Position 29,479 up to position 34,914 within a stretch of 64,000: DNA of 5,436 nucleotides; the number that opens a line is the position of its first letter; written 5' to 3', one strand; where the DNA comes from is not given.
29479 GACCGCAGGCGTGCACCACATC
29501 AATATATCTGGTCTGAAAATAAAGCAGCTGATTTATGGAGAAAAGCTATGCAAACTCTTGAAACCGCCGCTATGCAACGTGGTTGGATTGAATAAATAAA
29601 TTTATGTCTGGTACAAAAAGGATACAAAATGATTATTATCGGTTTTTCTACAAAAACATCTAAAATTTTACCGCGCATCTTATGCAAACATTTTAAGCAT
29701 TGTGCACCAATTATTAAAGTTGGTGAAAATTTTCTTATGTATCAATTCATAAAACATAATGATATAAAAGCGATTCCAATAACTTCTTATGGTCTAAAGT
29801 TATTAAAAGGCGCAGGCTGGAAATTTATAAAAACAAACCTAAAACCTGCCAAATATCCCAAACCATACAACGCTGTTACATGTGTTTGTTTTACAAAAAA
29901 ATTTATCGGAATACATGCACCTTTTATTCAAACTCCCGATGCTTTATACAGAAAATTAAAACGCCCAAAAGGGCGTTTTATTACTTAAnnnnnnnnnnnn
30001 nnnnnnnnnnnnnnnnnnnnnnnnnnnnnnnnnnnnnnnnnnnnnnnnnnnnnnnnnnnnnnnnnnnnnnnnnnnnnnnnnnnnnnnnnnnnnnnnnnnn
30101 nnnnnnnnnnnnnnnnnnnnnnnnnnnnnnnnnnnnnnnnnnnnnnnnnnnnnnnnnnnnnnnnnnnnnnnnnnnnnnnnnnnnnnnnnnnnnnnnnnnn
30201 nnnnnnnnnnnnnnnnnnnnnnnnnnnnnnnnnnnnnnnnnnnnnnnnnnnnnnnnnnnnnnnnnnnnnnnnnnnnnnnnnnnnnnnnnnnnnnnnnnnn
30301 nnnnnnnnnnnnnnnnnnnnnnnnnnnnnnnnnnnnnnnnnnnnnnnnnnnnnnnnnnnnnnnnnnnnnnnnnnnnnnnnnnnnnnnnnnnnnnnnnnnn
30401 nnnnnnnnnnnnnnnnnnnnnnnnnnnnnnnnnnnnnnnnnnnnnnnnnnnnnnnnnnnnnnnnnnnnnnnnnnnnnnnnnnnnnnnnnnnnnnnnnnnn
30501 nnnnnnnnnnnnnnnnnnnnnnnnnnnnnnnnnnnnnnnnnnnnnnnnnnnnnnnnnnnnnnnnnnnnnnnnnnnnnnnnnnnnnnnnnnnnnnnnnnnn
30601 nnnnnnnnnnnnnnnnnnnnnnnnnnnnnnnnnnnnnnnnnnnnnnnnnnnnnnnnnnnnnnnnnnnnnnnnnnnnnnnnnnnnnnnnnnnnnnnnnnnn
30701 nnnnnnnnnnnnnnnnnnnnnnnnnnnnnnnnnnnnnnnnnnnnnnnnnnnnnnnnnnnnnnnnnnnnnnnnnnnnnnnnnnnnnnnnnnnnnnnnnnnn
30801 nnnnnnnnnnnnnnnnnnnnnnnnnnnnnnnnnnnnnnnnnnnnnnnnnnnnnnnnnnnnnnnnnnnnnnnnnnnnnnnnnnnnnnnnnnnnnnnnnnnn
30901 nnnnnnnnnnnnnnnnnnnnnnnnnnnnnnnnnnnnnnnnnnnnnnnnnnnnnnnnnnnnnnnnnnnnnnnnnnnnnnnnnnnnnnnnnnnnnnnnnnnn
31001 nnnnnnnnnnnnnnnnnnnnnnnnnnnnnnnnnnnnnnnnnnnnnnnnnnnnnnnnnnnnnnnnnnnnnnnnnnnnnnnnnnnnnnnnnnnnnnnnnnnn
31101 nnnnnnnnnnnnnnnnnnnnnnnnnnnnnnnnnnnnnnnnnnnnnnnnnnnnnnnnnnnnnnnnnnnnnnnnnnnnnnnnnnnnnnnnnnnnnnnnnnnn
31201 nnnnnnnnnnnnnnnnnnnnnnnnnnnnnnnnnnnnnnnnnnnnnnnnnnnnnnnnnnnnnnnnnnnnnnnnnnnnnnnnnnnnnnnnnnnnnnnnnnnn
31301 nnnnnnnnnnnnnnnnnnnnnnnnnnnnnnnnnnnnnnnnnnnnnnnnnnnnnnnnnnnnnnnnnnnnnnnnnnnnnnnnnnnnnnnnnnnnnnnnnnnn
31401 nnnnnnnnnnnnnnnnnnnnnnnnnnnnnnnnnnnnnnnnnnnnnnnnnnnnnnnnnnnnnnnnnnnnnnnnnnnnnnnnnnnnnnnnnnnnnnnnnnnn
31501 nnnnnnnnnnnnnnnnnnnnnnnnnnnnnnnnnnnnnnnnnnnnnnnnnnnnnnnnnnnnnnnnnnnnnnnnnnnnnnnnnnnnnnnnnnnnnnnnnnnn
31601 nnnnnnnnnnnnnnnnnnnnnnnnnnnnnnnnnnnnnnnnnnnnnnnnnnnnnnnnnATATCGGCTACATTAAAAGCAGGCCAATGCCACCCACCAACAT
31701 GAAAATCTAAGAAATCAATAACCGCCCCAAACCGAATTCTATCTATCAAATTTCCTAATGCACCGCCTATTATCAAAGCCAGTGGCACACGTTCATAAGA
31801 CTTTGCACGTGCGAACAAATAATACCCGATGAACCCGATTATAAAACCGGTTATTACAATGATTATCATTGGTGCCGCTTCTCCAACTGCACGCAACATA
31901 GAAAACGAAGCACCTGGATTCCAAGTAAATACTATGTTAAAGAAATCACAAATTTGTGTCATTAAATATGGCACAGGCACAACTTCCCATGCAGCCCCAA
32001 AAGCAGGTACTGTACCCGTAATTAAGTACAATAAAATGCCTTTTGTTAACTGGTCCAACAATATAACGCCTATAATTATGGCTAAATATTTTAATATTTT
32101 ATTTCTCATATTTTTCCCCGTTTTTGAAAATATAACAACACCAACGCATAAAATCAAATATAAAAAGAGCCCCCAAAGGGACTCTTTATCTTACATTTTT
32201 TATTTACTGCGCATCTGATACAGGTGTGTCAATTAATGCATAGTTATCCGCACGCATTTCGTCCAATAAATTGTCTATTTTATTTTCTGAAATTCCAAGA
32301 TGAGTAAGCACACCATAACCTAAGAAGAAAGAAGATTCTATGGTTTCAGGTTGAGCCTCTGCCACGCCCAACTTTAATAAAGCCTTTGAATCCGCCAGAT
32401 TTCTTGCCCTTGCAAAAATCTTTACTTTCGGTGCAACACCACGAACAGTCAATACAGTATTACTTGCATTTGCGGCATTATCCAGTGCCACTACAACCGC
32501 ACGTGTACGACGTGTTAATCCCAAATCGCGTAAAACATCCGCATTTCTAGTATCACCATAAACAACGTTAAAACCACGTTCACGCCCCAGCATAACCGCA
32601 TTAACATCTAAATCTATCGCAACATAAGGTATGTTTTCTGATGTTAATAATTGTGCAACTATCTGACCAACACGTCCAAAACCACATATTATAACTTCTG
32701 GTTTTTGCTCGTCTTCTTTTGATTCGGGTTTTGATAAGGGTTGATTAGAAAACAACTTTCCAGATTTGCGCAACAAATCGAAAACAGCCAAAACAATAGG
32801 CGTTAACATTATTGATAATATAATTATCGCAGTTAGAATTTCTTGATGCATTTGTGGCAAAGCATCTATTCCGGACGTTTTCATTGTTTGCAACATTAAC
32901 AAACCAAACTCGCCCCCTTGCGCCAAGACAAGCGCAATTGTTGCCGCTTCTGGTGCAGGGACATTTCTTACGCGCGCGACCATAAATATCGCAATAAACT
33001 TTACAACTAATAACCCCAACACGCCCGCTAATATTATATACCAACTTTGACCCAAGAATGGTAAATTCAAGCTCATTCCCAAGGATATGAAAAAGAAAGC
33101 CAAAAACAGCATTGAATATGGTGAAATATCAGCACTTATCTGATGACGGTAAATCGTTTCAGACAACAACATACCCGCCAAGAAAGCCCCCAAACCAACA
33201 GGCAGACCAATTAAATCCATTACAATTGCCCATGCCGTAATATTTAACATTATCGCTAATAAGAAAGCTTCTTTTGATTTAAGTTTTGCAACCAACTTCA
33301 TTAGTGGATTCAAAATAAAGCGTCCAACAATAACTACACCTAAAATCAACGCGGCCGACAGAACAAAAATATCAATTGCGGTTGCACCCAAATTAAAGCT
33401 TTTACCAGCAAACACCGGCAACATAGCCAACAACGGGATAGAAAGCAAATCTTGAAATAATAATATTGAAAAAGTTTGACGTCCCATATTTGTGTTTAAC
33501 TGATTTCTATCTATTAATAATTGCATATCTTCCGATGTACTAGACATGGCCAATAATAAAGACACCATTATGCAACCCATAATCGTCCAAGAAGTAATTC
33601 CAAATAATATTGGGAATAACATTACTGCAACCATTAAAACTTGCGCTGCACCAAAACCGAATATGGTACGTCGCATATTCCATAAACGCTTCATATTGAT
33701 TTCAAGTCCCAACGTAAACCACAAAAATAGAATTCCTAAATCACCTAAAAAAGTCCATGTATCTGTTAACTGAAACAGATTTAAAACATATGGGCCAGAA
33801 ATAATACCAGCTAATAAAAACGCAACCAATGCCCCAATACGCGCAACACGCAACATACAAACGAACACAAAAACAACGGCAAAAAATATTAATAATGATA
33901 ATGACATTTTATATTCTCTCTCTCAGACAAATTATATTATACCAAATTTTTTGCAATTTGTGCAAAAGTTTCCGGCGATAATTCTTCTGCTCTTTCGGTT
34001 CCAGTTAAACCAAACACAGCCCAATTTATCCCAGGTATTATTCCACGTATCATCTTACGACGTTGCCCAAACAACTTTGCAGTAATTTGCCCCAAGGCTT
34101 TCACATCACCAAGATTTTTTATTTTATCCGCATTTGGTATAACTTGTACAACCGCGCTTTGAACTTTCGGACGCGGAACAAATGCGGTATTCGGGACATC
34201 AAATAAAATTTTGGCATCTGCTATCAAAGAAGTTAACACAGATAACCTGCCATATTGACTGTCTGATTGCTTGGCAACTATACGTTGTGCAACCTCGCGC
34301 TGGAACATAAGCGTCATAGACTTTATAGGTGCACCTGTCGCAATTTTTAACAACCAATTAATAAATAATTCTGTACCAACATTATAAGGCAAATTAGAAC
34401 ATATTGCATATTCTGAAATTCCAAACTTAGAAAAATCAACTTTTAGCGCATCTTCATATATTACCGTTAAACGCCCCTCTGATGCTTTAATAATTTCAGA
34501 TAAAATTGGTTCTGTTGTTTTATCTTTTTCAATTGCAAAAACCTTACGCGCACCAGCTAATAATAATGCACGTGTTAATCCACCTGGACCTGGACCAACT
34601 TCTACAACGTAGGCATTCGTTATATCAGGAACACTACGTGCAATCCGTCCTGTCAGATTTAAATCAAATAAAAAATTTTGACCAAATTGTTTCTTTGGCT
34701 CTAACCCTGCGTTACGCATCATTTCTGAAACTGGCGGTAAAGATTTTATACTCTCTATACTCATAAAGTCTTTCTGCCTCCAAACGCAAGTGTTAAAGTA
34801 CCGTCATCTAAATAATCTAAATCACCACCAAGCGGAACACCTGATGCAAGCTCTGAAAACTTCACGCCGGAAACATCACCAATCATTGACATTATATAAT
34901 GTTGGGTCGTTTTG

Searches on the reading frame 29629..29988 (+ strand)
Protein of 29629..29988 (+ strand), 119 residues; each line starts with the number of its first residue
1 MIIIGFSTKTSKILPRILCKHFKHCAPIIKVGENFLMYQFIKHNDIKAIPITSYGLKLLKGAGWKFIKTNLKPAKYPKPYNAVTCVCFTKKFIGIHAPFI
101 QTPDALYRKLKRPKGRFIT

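Call 4: search_protein_families(library=pfam, proteins=[window:29629-29988:+], max_evalue=1)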
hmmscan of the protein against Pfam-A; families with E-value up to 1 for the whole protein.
window:29629-29988:+ (119 aa): 1 family
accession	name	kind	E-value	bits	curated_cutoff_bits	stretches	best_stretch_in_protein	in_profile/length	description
PF12656.12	G-patch_2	-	0.0023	18.4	26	1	44-69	7-32/61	G-patch domain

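Call 5: search_protein_families(library=ncbifam, proteins=[window:29629-29988:+], max_evalue=1)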
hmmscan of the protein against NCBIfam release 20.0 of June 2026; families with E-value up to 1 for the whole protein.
window:29629-29988:+ (119 aa): 0 families

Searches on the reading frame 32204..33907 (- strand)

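Call 11: search_protein_families(library=pfam, proteins=[window:32204-33907:-], max_evalue=0.001)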
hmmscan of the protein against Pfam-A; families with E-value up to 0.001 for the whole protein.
window:32204-33907:- (567 aa): 2 families
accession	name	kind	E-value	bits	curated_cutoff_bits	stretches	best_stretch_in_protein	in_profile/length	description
PF00999.27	Na_H_Exchanger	-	4.6e-45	154.5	26.2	1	11-373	3-369/375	Sodium/hydrogen exchanger, transmembrane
PF02254.24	TrkA_N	-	1.1e-21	77.7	23.8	1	405-517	1-112/116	TrkA-N domain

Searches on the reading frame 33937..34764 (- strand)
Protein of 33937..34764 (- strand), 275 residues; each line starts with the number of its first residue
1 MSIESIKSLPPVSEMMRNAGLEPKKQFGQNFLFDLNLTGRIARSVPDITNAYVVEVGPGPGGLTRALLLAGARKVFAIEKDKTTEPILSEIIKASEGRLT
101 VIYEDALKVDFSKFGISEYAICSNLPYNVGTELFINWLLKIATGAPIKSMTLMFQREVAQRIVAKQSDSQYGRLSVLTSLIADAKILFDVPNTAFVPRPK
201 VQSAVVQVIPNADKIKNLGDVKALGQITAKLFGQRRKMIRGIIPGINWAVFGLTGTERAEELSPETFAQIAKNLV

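Call 42: search_protein_families(library=pfam, proteins=[window:33937-34764:-], max_evalue=0.001)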
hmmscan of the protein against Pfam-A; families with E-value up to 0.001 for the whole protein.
window:33937-34764:- (275 aa): 1 family
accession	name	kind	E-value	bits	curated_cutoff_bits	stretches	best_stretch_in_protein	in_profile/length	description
PF00398.26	RrnaAD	-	7.3e-47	160.1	24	1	24-272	5-259/263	Ribosomal RNA adenine dimethylase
